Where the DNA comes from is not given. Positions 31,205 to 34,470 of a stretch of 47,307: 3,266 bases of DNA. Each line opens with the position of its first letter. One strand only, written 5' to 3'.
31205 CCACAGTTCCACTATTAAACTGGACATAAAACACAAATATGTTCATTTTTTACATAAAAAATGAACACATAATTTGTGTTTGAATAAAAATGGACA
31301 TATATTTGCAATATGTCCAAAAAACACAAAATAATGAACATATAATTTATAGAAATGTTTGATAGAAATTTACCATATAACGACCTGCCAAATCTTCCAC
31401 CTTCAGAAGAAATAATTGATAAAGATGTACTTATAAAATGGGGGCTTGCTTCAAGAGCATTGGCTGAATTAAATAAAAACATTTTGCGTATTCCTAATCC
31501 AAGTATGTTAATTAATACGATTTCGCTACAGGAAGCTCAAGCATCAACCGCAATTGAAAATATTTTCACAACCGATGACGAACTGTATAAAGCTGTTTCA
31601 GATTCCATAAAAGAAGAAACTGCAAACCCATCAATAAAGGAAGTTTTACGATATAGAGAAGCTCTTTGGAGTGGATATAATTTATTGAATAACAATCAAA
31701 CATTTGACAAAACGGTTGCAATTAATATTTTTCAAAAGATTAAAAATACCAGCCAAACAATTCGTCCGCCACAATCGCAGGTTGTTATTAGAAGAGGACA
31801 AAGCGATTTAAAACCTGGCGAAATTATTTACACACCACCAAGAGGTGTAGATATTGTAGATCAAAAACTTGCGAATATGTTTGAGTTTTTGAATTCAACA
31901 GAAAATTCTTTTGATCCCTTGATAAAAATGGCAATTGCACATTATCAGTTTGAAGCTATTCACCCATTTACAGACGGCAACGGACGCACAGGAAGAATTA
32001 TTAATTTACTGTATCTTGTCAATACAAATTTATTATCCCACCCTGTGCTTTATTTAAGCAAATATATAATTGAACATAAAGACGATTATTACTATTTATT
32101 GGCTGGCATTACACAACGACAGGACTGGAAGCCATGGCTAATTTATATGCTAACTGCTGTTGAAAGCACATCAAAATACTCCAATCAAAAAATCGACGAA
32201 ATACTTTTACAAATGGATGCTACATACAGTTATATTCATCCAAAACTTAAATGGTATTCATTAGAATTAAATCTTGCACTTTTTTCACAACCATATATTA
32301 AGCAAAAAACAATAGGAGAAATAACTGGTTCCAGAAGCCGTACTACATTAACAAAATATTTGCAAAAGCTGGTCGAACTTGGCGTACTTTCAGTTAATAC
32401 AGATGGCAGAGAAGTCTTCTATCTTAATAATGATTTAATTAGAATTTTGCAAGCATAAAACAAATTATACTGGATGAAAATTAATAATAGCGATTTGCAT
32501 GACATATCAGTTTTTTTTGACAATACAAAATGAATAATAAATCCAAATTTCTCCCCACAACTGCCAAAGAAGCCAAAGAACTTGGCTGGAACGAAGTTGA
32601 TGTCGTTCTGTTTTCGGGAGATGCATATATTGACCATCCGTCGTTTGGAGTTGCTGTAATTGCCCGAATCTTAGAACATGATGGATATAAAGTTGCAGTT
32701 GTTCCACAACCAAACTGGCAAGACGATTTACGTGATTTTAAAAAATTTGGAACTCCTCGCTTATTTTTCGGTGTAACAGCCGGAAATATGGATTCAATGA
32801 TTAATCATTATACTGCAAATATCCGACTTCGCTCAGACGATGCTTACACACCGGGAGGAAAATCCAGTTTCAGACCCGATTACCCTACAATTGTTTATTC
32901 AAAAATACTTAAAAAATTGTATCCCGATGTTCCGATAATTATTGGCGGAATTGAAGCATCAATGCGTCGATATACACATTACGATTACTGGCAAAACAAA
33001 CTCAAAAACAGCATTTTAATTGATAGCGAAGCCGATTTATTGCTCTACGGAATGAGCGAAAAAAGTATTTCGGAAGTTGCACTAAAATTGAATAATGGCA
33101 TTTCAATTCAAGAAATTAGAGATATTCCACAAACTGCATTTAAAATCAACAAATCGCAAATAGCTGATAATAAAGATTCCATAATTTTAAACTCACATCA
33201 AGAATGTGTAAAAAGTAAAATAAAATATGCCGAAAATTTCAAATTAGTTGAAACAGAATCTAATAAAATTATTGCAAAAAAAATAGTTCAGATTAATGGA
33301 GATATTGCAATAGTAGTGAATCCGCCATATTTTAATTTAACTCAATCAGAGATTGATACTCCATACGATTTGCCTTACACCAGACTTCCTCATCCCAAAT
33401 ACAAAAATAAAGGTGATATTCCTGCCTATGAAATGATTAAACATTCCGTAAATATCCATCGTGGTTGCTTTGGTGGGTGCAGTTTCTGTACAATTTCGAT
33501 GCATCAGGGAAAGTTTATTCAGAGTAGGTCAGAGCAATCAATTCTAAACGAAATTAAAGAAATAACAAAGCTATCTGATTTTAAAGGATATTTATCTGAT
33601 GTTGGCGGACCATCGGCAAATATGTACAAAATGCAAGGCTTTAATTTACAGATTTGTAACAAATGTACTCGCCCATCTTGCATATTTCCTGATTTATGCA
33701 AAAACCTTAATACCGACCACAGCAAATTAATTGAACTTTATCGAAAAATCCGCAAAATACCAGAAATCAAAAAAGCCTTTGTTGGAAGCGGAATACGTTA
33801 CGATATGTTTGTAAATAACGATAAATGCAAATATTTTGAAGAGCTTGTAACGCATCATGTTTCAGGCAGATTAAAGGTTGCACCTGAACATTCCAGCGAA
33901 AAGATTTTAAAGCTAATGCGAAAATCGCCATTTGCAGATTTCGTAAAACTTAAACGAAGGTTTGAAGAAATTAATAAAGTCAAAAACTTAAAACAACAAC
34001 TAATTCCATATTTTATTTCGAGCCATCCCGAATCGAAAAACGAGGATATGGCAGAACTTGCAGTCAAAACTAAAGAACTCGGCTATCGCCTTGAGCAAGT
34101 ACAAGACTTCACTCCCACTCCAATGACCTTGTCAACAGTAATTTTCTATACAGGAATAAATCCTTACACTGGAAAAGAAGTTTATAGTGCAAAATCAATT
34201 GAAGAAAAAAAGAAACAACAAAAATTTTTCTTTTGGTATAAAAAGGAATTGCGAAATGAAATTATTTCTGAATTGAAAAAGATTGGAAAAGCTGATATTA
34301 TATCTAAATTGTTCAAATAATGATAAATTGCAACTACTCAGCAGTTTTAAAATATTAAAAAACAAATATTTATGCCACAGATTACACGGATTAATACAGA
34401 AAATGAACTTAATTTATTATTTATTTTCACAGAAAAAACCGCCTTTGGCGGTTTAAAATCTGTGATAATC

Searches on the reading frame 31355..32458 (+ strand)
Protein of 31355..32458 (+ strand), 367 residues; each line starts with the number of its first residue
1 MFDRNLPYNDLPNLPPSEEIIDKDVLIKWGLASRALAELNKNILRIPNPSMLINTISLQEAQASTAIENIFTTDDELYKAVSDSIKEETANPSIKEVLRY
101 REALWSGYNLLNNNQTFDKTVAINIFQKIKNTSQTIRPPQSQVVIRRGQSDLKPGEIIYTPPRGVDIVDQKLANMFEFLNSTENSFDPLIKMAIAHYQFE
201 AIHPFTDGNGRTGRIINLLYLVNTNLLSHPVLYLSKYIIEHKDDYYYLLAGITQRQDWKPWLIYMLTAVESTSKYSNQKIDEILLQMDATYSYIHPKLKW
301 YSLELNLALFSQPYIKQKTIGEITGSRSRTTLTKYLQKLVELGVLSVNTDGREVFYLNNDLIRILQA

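Call 6: search_protein_families(library=pfam, proteins=[window:31355-32458:+])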
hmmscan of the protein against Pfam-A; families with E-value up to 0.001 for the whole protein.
window:31355-32458:+ (367 aa): 3 families
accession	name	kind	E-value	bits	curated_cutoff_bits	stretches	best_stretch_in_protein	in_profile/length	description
PF13784.11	Fic_N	-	2.9e-23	82.1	26.7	1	31-108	6-81/82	Fic/DOC family N-terminal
PF02661.23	Fic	-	3.2e-15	57.2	24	1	153-221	29-93/93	Fic/DOC family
PF21248.3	SoFic-like_C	-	1.9e-12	47.7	27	1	288-361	3-76/76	Protein adenylyltransferase SoFic-like, C-terminal domain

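Call 7: search_protein_families(library=ncbifam, proteins=[window:31355-32458:+])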
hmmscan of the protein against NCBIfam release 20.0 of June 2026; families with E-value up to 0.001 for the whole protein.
window:31355-32458:+ (367 aa): 1 family
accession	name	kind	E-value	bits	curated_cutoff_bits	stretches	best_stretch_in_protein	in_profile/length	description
NF046030.1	ProtAdlyltaseSoFic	equivalog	4.3e-110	368.1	550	1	2-366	1-356/361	protein adenylyltransferase Fic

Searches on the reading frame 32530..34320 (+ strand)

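Call 6: search_protein_families(library=pfam, proteins=[window:32530-34320:+])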
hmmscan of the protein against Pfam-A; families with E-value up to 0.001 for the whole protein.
window:32530-34320:+ (596 aa): 3 families
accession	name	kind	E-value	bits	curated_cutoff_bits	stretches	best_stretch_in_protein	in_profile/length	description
PF08497.15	Radical_SAM_N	-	6e-130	433.3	25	1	7-306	1-301/301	Radical SAM N-terminal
PF04055.27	Radical_SAM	-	8.4e-12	46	29.5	1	307-480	1-138/166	Radical SAM superfamily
PF11842.13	DUF3362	-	5.2e-08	33.7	27.6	1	522-591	1-75/151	Domain of unknown function (DUF3362)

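Call 7: search_protein_families(library=ncbifam, proteins=[window:32530-34320:+])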
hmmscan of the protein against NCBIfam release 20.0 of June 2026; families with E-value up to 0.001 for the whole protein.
window:32530-34320:+ (596 aa): 7 families
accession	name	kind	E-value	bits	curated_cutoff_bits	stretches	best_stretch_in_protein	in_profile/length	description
TIGR03904.1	SAM_YgiQ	equivalog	2.9e-245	815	462.35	1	7-567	1-557/558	YgiQ family radical SAM protein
TIGR04014.1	B12_SAM_MJ_0865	equivalog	9.7e-12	44.4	360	1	307-348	163-204/434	methyl-coenzyme M reductase glutamine C-methyltransferase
TIGR00089.1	TIGR00089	subfamily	3.5e-08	32.6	251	1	298-346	134-181/429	MiaB/RimO family radical SAM methylthiotransferase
TIGR01579.1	MiaB-like-C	equivalog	3.6e-08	33.1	357.05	1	300-346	136-181/416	tRNA (N(6)-L-threonylcarbamoyladenosine(37)-C(2))-methylthiotransferase MtaB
TIGR04013.1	B12_SAM_MJ_1487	hypoth_equivalog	3.6e-05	22.8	251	1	297-347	141-194/382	TIGR04013 family B12-binding domain/radical SAM domain-containing protein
TIGR01125.1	TIGR01125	equivalog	6.2e-05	22.2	356.95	0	307-347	140-179/432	30S ribosomal protein S12 methylthiotransferase RimO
TIGR04072.2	rSAM_ladder_B12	equivalog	0.00055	18.7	360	0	306-347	182-223/443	lipid biosynthesis B12-binding/radical SAM protein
